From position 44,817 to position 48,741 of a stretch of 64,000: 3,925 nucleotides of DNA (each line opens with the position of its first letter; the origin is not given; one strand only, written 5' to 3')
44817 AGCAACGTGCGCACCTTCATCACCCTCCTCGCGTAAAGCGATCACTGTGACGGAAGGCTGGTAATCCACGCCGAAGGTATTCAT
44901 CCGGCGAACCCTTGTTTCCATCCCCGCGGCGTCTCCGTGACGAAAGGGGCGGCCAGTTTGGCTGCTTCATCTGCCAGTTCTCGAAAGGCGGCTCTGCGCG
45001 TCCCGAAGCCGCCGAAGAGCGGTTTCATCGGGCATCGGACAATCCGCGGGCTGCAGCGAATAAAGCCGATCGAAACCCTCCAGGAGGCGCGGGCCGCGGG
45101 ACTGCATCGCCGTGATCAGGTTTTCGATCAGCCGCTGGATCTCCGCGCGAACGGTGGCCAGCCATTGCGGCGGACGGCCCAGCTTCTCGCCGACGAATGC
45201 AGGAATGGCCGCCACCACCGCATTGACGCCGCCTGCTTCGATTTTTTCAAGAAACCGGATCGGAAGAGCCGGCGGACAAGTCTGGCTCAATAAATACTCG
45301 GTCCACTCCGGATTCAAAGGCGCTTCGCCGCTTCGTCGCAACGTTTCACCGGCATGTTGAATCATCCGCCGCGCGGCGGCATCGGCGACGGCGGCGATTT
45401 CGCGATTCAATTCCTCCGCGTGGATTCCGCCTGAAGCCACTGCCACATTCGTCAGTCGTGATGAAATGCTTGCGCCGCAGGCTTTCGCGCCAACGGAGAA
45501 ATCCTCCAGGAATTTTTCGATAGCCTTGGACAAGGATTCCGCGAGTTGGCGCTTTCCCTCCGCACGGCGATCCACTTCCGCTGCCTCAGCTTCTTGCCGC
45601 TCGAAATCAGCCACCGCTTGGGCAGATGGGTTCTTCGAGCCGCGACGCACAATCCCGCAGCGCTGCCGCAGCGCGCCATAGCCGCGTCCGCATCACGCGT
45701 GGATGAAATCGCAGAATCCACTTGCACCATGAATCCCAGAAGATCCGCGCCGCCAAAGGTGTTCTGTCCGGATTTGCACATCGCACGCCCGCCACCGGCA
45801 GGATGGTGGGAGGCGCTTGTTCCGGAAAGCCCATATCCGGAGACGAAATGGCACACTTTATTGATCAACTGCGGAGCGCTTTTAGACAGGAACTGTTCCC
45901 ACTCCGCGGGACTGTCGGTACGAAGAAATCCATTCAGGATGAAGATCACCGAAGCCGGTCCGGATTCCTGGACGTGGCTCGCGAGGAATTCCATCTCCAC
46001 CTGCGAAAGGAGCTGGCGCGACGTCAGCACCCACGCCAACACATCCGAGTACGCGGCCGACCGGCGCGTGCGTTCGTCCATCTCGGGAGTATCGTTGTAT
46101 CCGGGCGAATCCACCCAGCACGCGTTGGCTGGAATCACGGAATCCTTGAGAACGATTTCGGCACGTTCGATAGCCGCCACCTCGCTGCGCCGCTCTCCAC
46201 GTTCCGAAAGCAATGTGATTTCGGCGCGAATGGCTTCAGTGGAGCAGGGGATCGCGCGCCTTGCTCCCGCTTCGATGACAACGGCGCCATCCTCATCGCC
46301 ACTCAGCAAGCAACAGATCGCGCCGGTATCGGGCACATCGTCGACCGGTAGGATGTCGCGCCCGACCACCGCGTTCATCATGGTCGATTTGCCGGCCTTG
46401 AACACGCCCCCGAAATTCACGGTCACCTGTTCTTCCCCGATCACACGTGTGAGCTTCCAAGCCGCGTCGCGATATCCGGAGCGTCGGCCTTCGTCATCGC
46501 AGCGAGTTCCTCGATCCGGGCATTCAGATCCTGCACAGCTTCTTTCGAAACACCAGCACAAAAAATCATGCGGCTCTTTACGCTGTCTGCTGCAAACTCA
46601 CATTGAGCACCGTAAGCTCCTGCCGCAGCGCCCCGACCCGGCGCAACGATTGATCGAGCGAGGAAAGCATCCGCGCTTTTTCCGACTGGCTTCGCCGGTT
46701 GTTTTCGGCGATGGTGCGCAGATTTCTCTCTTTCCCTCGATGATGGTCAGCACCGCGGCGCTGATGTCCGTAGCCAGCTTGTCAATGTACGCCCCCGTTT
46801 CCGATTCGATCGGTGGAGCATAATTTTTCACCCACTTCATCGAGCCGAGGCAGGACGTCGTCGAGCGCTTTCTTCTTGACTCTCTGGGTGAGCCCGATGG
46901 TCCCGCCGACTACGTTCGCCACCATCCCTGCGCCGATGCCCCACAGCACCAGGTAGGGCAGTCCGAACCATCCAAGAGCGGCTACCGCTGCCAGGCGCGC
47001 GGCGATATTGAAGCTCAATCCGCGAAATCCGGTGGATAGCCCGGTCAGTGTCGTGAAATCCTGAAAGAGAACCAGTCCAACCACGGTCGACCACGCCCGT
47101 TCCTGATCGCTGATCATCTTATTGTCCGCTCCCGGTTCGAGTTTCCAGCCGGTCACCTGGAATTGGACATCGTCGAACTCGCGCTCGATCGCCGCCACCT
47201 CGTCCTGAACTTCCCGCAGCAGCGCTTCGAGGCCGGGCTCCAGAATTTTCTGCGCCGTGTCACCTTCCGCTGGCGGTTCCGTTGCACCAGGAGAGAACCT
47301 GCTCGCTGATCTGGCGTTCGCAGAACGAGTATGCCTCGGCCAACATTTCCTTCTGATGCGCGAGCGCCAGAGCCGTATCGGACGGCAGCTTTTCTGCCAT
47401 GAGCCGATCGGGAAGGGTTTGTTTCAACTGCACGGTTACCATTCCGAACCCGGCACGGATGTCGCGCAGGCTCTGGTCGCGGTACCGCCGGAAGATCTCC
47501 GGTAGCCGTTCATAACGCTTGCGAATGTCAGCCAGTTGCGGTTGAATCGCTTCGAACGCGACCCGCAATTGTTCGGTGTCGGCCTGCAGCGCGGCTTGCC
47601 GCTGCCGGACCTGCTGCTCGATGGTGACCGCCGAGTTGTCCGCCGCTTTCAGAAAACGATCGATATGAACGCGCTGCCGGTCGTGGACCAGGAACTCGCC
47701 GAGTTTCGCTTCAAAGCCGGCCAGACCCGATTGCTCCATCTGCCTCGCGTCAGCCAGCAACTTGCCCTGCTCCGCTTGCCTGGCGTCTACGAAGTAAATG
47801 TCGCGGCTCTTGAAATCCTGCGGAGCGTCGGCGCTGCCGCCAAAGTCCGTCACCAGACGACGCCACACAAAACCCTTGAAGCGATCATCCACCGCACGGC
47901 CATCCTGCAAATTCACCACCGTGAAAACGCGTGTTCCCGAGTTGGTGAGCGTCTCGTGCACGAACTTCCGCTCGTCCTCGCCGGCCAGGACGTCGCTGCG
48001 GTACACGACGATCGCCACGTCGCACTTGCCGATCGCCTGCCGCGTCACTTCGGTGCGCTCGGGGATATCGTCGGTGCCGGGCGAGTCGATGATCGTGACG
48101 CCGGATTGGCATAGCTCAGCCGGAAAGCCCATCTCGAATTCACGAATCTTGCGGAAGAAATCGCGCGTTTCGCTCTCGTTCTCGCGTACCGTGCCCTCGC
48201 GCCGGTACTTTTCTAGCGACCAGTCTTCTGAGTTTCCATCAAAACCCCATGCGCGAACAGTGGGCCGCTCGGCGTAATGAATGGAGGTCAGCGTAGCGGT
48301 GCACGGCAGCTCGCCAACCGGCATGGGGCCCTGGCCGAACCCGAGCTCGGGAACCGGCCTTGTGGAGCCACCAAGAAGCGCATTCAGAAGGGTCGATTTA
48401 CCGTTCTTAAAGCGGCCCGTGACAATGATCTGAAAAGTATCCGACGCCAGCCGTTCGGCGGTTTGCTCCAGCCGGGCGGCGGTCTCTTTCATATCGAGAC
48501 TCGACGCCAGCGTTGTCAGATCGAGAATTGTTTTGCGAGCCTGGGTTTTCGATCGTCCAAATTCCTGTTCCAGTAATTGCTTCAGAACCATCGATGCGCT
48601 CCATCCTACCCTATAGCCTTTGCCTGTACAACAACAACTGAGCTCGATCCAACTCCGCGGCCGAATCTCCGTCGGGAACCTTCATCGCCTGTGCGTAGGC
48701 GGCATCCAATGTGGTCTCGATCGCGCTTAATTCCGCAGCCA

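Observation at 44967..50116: Three tandem dynamin-like paralogs, the first a pseudo-GTPase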

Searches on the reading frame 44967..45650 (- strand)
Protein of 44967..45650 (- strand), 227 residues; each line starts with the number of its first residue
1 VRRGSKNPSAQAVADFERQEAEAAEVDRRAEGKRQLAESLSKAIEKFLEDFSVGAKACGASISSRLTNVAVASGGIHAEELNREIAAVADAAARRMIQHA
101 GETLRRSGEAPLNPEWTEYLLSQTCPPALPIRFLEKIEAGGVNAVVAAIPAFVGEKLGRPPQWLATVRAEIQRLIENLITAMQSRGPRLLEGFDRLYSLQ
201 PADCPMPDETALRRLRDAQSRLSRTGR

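Call 4: search_protein_families(library=pfam, proteins=[window:44967-45650:-], max_evalue=0.1)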
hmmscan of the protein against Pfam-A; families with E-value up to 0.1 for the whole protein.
window:44967-45650:- (227 aa): 1 family
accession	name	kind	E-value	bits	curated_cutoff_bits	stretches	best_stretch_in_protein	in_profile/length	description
PF22862.1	Hac8_like_N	-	0.03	15.4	27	1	31-87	5-57/106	Halocin 8-like N-terminal domain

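Call 5: search_protein_families(library=padloc, proteins=[window:44967-45650:-], max_evalue=0.1)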
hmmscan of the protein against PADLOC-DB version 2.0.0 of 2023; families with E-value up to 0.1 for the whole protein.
window:44967-45650:- (227 aa): 3 families
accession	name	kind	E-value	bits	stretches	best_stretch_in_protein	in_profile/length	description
PDLC01369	Cas5e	-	0.0077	14.3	1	89-150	95-155/163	CAS-I-E; effector_G5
PDLC01258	Cas5e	-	0.019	13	1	89-151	97-158/165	CAS-I-E; effector_G5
PDLC02208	Ppl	-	0.031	10.4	1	9-123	479-592/894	-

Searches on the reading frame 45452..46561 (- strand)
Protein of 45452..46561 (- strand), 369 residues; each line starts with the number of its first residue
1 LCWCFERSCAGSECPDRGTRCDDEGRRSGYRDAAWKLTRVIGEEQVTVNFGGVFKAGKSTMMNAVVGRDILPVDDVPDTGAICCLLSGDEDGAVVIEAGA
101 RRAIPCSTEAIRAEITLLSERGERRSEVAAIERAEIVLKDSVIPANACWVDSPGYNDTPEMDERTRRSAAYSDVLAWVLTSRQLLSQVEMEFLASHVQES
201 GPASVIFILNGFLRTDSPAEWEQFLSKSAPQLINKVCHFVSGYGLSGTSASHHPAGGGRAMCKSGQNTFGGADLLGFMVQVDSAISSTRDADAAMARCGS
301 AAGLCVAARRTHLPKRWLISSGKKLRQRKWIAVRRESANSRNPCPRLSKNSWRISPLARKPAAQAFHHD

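Call 4: search_protein_families(library=pfam, proteins=[window:45452-46561:-], max_evalue=0.1)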
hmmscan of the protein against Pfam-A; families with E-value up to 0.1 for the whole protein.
window:45452-46561:- (369 aa): 2 families
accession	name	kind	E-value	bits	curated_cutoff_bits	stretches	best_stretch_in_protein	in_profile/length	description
PF00350.29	Dynamin_N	-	1.7e-17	64.4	27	1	52-210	5-166/168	Dynamin family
PF01926.29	MMR_HSR1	-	0.00016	22.2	21.9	0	50-79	4-32/113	50S ribosome-binding GTPase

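Call 5: search_protein_families(library=padloc, proteins=[window:45452-46561:-], max_evalue=0.1)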
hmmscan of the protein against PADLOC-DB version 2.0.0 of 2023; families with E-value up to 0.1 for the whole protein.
window:45452-46561:- (369 aa): 2 families
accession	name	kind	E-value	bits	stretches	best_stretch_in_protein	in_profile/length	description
PDLC03839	LeoA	-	0.00027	18.1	1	157-215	115-176/559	-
PDLC03841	LeoBC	-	0.062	10.4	0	46-70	78-102/601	-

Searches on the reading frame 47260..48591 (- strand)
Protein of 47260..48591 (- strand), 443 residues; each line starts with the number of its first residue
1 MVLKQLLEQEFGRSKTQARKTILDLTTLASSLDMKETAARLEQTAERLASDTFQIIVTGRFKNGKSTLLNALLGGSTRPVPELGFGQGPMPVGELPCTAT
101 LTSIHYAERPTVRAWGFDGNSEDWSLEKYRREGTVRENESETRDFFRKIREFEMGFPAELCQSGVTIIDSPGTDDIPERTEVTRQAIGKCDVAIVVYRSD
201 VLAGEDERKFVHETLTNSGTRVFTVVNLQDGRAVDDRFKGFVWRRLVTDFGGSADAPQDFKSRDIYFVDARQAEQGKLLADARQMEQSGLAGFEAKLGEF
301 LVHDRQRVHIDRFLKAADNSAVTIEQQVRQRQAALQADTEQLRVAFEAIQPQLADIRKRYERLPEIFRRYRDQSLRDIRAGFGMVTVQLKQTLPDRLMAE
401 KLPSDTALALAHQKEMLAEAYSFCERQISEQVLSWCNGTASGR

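Call 4: search_protein_families(library=pfam, proteins=[window:47260-48591:-], max_evalue=0.1)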
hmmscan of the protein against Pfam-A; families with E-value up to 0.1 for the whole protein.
window:47260-48591:- (443 aa): 6 families
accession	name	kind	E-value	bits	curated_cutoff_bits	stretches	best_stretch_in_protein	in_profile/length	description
PF00350.29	Dynamin_N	-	5.8e-21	75.7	27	1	55-227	1-166/168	Dynamin family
PF21808.2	Dynamin-like_hel_bact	-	1e-09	38.5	28.3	1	282-393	10-121/373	Bacterial dynamin-like protein, helical domain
PF01926.29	MMR_HSR1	-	3.8e-06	27.4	21.9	0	55-75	2-22/113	50S ribosome-binding GTPase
PF00009.33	GTP_EFTU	-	0.011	15.8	26.5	0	162-227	68-129/188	Elongation factor Tu GTP binding domain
PF03193.22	RsgA_GTPase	-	0.048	13.9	30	0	35-77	91-131/174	RsgA GTPase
PF01601.21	CoV_S2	-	0.049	12.7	40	1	310-363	222-275/521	Coronavirus spike glycoprotein S2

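Call 5: search_protein_families(library=padloc, proteins=[window:47260-48591:-], max_evalue=0.1)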
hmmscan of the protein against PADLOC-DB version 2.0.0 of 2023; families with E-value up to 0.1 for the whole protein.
window:47260-48591:- (443 aa): 4 families
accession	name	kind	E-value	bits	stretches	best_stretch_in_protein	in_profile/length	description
PDLC03839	LeoA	-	1.5e-10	38.8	2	164-392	104-336/559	-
PDLC03841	LeoBC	-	2.3e-08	31.6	1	23-230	47-190/601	-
PDLC00720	Effector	-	0.027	11.6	1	322-391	246-316/322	4TM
PDLC03840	LeoA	-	0.051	10.6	0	29-74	30-75/577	-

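Call 85: find_encoding_contigs(protein=window:47260-48591:-, flank=6000, max_places=5)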
Protein window:47260-48591:- (443 aa): no gene with exactly this product is on record in the collection.
